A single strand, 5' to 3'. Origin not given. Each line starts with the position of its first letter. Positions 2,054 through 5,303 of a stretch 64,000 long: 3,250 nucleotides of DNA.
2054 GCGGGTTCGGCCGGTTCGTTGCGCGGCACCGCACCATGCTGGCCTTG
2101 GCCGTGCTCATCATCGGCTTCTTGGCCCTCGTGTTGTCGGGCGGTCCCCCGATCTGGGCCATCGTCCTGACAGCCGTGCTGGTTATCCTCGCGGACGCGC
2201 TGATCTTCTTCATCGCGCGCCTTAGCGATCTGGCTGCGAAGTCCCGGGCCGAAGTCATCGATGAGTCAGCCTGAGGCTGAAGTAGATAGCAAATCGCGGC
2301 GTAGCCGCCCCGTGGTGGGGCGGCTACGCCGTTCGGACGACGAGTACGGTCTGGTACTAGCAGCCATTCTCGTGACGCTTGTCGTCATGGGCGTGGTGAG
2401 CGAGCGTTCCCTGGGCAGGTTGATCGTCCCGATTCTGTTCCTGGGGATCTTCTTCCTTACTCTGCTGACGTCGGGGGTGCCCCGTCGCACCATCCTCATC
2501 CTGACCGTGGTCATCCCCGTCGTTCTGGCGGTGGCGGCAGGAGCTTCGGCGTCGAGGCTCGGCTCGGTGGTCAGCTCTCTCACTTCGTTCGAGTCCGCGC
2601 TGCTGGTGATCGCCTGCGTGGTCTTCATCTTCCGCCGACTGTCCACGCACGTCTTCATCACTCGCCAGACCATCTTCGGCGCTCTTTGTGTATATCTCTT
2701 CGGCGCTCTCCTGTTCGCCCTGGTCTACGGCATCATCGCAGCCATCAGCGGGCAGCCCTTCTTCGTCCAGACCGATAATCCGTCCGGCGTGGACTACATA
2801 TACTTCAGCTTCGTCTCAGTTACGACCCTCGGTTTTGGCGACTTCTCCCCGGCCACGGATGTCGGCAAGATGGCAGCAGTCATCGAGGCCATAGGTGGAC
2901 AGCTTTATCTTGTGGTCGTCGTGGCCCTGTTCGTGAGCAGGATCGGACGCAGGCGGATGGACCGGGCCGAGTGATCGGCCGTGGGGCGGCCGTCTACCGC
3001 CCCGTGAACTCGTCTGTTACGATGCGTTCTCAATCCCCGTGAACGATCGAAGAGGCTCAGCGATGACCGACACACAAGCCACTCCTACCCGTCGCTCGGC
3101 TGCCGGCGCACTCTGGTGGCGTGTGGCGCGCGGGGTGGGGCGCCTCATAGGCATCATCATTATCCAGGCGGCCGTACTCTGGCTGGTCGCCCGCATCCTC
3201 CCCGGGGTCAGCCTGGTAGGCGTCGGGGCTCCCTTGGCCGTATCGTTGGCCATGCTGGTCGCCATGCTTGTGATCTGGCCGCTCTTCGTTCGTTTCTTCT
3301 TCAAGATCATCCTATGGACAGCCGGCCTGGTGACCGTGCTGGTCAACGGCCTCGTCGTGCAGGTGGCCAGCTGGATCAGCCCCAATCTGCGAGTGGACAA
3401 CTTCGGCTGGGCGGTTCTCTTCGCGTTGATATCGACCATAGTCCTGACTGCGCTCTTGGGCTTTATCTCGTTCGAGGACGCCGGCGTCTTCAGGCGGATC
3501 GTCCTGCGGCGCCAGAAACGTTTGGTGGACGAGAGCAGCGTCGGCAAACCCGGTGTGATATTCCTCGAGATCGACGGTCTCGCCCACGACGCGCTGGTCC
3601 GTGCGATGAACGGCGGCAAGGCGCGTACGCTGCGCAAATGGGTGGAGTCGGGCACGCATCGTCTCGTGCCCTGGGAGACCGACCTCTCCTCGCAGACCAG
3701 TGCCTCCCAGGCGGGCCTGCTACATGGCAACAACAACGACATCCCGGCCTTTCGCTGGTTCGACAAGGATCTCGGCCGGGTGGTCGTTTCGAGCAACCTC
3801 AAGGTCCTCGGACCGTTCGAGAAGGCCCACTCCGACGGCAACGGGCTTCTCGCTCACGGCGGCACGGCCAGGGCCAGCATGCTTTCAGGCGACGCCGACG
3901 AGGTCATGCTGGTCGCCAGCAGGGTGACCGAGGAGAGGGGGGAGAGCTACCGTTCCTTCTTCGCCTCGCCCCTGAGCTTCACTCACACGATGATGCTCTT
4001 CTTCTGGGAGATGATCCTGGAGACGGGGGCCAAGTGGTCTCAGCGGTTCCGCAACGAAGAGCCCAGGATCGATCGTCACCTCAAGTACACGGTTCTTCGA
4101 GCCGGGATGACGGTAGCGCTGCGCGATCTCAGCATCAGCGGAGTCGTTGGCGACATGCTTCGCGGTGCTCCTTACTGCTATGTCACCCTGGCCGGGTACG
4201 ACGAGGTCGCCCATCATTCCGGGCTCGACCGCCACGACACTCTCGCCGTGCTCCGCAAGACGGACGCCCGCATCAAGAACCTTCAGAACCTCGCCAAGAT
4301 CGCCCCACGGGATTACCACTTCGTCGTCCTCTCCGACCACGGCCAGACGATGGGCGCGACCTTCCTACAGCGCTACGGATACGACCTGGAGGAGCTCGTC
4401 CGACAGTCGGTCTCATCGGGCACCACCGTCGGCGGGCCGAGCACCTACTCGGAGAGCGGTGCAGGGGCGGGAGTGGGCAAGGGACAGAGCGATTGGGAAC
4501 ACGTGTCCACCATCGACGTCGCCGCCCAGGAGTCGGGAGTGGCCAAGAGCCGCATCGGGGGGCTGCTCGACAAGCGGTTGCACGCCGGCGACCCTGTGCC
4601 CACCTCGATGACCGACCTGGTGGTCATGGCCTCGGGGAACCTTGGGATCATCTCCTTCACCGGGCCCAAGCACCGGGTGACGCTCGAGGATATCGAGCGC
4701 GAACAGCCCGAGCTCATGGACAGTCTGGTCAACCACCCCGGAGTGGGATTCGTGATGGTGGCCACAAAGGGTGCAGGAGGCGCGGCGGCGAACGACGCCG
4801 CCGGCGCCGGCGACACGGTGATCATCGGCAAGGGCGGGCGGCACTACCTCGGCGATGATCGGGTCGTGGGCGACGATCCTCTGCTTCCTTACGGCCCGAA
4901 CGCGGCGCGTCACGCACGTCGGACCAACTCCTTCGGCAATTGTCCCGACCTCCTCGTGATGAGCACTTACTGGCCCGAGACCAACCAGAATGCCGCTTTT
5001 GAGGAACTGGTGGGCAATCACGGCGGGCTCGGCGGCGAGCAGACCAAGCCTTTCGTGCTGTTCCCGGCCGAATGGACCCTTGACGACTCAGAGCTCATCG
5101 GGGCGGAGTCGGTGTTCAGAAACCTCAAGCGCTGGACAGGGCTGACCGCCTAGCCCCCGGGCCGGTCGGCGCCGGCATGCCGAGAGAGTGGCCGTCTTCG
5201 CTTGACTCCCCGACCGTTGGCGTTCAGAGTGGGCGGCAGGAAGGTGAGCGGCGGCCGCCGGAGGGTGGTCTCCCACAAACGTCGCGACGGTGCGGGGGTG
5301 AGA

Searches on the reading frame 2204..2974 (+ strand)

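Call 72: search_protein_families(library=pfam, proteins=[window:2204-2974:+], max_evalue=0.0001)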
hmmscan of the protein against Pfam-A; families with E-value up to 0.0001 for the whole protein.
window:2204-2974:+ (256 aa): 1 family
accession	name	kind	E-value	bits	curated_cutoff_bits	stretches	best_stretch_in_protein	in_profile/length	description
PF07885.22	Ion_trans_2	-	1.2e-12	47.9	22.5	1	172-247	6-77/79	Ion channel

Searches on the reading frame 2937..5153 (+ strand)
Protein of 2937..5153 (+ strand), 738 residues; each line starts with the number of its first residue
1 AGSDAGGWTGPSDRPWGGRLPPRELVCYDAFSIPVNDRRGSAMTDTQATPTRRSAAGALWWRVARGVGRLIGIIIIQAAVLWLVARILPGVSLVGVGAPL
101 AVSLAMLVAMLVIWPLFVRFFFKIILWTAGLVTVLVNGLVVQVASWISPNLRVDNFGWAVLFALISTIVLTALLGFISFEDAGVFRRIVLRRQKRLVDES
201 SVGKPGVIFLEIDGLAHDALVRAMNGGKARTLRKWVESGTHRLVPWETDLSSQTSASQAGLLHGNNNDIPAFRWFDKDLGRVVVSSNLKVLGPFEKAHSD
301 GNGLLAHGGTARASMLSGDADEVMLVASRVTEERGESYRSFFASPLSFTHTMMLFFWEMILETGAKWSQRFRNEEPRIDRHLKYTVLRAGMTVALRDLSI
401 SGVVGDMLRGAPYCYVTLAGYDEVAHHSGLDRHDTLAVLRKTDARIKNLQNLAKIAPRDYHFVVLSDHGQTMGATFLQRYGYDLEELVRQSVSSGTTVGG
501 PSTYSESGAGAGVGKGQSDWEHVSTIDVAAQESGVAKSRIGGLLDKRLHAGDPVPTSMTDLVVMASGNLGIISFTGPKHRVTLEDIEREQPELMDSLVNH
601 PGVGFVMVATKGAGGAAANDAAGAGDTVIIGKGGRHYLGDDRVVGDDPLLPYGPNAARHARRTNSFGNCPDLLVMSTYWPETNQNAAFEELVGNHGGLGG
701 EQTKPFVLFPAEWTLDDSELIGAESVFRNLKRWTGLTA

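Call 72: search_protein_families(library=pfam, proteins=[window:2937-5153:+], max_evalue=0.0001)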
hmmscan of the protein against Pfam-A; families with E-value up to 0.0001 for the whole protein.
window:2937-5153:+ (738 aa): 2 families
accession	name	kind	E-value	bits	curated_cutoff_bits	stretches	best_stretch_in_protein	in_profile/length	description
PF04020.18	Phage_holin_4_2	-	5.9e-13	49.8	28.8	1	70-169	3-102/105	Mycobacterial 4 TMS phage holin, superfamily IV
PF01663.27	Phosphodiest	-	1.3e-08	35.3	23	1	207-492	1-240/342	Type I phosphodiesterase / nucleotide pyrophosphatase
